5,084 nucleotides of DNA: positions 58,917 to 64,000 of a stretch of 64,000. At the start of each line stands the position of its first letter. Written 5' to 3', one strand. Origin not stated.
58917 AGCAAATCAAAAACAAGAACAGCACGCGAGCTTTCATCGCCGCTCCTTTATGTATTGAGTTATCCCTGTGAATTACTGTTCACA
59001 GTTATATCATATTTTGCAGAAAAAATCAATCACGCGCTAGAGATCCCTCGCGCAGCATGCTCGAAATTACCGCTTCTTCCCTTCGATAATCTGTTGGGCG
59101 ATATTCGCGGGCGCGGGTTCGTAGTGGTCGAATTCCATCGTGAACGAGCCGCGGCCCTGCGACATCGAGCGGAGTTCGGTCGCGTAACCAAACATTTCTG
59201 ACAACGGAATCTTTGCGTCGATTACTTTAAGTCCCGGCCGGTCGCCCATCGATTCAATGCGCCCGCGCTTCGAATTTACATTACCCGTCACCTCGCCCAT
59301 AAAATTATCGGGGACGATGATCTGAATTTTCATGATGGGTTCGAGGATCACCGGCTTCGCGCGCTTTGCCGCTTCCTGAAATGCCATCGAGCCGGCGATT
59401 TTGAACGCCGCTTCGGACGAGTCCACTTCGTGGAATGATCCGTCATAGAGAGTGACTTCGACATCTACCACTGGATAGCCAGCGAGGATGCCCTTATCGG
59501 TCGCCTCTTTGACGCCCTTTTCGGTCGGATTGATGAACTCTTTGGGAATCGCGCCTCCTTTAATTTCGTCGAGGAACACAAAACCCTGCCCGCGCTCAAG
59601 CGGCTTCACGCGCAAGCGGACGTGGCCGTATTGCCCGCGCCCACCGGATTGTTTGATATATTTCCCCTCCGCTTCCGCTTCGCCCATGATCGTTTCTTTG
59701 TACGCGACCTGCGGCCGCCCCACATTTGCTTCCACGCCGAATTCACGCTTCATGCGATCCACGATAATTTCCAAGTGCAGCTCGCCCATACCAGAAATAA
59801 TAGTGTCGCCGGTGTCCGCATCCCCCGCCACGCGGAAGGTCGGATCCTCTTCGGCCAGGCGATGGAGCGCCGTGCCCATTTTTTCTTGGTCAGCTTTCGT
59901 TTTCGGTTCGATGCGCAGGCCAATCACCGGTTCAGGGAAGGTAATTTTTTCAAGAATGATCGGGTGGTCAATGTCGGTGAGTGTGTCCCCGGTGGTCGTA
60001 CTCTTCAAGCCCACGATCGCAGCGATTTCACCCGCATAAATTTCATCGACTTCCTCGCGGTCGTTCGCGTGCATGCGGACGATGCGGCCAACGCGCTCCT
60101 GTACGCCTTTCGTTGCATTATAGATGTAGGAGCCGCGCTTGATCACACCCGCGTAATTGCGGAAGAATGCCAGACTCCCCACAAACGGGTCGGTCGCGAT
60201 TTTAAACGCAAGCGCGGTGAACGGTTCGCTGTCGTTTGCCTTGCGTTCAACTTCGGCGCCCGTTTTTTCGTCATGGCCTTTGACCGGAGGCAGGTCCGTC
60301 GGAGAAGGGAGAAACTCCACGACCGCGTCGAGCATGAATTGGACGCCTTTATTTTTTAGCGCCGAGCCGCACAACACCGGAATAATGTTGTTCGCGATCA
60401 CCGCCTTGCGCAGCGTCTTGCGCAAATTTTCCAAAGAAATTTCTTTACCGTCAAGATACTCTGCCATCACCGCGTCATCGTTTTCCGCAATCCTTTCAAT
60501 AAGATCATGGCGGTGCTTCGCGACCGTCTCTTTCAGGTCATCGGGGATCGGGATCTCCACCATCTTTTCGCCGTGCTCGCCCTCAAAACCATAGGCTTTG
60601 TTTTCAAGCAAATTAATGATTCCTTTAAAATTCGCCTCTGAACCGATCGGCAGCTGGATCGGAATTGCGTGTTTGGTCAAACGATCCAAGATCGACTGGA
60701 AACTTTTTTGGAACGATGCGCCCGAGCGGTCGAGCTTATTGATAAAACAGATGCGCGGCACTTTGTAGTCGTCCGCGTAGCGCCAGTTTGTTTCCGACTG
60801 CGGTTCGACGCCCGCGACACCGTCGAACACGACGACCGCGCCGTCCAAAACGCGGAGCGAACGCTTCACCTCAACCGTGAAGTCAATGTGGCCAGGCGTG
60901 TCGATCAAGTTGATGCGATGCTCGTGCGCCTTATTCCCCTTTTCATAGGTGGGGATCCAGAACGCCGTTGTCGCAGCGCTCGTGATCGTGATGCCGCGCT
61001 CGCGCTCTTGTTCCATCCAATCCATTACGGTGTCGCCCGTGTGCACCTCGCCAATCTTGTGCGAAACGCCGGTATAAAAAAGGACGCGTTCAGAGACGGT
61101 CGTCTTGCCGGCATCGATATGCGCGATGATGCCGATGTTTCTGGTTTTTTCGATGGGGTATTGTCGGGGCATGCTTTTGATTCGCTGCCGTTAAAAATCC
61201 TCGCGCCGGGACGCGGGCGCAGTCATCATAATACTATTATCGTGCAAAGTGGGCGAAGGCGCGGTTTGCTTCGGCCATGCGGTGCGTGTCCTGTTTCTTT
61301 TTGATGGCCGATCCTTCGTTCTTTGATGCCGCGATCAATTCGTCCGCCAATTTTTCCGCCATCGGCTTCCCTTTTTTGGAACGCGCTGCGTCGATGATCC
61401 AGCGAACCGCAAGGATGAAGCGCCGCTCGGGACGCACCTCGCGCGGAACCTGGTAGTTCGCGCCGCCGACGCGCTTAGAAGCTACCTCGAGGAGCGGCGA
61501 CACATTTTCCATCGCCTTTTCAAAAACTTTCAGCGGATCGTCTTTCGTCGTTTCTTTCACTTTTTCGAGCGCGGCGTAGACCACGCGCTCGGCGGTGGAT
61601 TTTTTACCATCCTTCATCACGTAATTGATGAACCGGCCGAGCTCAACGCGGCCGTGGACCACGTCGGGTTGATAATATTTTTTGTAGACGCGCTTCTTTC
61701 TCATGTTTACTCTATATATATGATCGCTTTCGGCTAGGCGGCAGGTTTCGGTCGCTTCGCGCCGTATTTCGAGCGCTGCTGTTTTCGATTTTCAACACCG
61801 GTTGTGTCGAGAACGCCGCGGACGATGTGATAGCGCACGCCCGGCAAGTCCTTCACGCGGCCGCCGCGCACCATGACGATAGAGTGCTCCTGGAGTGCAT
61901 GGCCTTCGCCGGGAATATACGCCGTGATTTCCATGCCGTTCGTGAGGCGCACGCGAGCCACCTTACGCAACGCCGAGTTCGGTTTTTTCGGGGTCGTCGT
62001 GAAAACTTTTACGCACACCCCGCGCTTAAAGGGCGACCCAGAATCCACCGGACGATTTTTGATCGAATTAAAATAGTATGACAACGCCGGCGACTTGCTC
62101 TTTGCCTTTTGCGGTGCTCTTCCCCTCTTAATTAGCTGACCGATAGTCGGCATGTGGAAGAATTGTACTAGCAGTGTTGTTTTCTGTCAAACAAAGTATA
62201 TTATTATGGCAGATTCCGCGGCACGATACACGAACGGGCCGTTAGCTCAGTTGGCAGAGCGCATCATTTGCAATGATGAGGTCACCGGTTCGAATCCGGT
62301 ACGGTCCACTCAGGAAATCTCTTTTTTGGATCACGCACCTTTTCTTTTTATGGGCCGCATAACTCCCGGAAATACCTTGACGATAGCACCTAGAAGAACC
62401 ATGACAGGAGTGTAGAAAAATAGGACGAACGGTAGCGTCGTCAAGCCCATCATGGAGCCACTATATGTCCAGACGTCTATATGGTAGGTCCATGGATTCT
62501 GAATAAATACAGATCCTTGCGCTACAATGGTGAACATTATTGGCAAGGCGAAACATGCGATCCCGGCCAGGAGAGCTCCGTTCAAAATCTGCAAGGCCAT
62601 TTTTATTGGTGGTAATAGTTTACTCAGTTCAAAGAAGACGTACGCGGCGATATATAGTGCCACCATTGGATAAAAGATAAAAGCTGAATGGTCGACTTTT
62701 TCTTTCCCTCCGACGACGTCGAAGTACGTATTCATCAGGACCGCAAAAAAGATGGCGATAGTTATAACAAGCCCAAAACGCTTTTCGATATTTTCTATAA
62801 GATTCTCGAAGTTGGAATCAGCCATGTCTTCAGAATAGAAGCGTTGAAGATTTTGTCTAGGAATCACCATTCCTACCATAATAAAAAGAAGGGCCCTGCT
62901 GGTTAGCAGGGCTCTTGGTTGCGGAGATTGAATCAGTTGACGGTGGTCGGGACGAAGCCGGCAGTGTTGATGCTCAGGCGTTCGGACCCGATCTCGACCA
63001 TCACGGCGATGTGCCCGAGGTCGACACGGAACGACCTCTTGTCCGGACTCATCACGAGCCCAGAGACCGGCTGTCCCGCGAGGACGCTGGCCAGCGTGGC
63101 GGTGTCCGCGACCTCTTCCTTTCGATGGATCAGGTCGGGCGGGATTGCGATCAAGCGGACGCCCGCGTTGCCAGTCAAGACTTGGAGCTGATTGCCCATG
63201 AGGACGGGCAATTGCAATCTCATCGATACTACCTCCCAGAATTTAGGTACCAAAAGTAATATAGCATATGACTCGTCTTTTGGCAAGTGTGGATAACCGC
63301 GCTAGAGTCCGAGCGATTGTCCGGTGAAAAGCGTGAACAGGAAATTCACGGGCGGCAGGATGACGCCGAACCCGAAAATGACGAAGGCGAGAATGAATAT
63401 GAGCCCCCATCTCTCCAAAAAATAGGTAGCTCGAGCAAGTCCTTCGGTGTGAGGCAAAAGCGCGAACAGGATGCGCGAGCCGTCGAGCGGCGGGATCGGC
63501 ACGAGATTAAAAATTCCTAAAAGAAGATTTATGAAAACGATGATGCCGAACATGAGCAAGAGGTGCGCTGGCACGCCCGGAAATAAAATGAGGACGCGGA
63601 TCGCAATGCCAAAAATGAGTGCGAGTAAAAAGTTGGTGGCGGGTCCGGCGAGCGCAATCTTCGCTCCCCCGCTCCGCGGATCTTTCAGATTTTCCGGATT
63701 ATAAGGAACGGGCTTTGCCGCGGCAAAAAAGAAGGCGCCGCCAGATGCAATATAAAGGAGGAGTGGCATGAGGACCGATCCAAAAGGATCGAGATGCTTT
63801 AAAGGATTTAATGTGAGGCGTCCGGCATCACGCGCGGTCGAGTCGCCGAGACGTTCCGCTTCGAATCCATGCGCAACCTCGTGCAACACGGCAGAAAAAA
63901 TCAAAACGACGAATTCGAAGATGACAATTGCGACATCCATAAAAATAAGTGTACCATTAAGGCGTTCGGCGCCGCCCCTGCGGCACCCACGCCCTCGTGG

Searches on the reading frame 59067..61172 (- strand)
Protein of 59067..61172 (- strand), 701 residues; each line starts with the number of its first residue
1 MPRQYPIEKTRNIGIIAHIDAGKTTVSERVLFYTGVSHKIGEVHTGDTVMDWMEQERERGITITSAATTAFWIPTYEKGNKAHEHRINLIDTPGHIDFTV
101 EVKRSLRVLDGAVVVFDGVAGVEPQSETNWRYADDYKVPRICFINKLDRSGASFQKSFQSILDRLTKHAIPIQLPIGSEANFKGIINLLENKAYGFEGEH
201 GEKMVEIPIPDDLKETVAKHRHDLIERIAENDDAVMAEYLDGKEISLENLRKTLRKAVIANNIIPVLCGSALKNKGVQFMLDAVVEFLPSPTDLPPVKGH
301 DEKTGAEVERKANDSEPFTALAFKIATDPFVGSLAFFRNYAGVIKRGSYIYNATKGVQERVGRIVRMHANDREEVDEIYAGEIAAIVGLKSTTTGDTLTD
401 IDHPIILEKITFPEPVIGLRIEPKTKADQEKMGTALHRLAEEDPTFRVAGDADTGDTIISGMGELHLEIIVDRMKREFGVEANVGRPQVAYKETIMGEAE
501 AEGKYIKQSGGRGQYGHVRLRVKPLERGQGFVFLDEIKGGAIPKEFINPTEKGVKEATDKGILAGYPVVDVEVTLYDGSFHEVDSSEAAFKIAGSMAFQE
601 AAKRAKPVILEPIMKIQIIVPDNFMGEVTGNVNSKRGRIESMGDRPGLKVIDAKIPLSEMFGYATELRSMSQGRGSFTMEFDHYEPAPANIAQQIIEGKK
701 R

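Call 12: find_related_loci(query=window:59067-61172:-, collection=genome_contigs, flank=6000)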
Query window:59067-61172:- (701 aa) in genome_contigs; peptide patterns used: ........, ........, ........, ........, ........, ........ (x = any residue, [..] = any of these).
599 stretches matched a pattern (row limit reached: there are more); 598 encode a relative of the query (tblastn E <= 1e-3); the best 80 are kept; 80 distinct loci.
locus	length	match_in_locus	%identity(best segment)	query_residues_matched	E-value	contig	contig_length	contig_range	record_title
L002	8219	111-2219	73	1-701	0e+0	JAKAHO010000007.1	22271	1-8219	MAG: bacterium isolate WY3.bin113 NODE_3735_length_22271_cov_6.235730, whole genome shotgun sequence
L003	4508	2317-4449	71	1-701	0e+0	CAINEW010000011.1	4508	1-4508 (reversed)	uncultured bacterium isolate LaPlata_bin-0818 genome assembly, contig: bin-0818:11/29, whole genome shotgun sequence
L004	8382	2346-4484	68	1-699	0e+0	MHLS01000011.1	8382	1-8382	MAG: Candidatus Lloydbacteria bacterium RIFCSPLOWO2_02_FULL_54_12 rifcsplowo2_02_scaffold_14903, whole genome shotgun se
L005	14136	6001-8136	68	1-699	0e+0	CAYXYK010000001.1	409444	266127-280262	MAG TPA_asm: uncultured Candidatus Saccharibacteria bacterium isolate SRP170004_co1_45 genome assembly, contig: NODE_16_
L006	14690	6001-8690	67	1-700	0e+0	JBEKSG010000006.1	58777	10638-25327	MAG: Minisyncoccia bacterium isolate SPRUCE 529 SPRUCE_529_6, whole genome shotgun sequence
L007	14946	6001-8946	67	1-701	0e+0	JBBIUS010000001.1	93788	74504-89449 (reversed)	MAG: Candidatus Falkowbacteria bacterium isolate ETS170220_bin_59 NODE_140_length_93788_cov_4.87574, whole genome shotgu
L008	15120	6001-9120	66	1-700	0e+0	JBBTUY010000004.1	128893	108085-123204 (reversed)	MAG: Patescibacteria group bacterium isolate H41-bin010_1 H41_bin010_1_000000000004, whole genome shotgun sequence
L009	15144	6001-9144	68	5-700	0e+0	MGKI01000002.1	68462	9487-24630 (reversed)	MAG: Candidatus Yanofskybacteria bacterium RIFCSPLOWO2_01_FULL_42_49 rifcsplowo2_01_scaffold_2376, whole genome shotgun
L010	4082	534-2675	65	1-700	0e+0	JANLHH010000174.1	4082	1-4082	MAG: Patescibacteria group bacterium isolate P6-12 k99_91716, whole genome shotgun sequence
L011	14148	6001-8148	66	1-700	0e+0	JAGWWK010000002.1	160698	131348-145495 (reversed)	MAG: Patescibacteria group bacterium isolate REEB441 contig-150_70, whole genome shotgun sequence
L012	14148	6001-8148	66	1-700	0e+0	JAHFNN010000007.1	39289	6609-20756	MAG: Candidatus Nomurabacteria bacterium isolate nzgw481 NODE_1310_length_39290_cov_2.948914, whole genome shotgun seque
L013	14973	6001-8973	65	1-700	0e+0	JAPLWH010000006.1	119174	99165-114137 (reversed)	MAG: Candidatus Kaiserbacteria bacterium isolate LacPavin_0818_WC50_MAG_53_14 LacPavin_0818_WC50_scaffold_156335, whole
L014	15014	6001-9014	65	1-701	0e+0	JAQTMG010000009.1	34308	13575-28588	MAG: Patescibacteria group bacterium isolate STA_35 NODE_2431_length_34308_cov_4.375589_Sandtown_A, whole genome shotgun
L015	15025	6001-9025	66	1-699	0e+0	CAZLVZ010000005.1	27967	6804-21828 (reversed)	MAG TPA_asm: uncultured Candidatus Saccharibacteria bacterium isolate SRP191223_co1_119 genome assembly, contig: NODE_13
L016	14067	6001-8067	66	1-699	0e+0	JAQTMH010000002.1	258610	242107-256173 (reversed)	MAG: Patescibacteria group bacterium isolate STA_36 NODE_85_length_258610_cov_5.218262_Sandtown_A, whole genome shotgun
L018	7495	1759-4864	65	1-700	0e+0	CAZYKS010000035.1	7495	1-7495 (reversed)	MAG TPA_asm: uncultured Gammaproteobacteria bacterium isolate SRP214966_co3_413 genome assembly, contig: NODE_17806_leng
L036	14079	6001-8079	62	1-700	0e+0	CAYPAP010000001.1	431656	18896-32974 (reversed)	MAG TPA_asm: uncultured Gammaproteobacteria bacterium isolate SRP241326_co2_355 genome assembly, contig: NODE_7_length_4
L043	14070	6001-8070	61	1-699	0e+0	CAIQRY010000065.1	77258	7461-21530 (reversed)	uncultured bacterium isolate AM-lipid-02-D9_bin-0787 genome assembly, contig: bin-0787:65/68, whole genome shotgun seque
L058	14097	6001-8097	61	1-700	0e+0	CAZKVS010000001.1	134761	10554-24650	MAG TPA_asm: uncultured Candidatus Saccharibacteria bacterium isolate SRP286056_co2_73 genome assembly, contig: NODE_102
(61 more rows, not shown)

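Call 69: search_protein_families(library=pfam, proteins=[L036:9414-9707:+, L018:3897-4319:+, L043:8750-9124:+, L058:8234-8605:+], max_evalue=0.01)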
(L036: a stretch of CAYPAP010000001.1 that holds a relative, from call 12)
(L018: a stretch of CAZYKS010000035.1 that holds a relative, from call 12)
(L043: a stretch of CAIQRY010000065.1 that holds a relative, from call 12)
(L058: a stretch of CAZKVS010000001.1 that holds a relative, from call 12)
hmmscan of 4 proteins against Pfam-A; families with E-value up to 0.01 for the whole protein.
L036:9414-9707:+ (97 aa): 1 family
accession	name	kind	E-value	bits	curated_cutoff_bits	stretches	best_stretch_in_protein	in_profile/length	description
PF02604.26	PhdYeFM_antitox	-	9e-06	25.8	29.8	1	3-67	11-71/74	Antitoxin Phd_YefM, type II toxin-antitoxin system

L018:3897-4319:+ (140 aa): 1 family
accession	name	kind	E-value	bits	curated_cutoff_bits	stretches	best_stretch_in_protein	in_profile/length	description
PF02604.26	PhdYeFM_antitox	-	0.0058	16.8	29.8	0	3-42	11-48/74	Antitoxin Phd_YefM, type II toxin-antitoxin system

L043:8750-9124:+ (124 aa): 0 families

L058:8234-8605:+ (123 aa): 0 families

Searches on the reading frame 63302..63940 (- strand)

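Call 69: search_protein_families(library=pfam, proteins=[window:63302-63940:-], max_evalue=0.01)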
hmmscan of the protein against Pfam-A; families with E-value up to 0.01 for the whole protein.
window:63302-63940:- (212 aa): 1 family
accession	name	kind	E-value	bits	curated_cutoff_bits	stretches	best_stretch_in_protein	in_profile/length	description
PF02163.28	Peptidase_M50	-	5.4e-16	59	27.2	2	129-185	161-220/221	Peptidase family M50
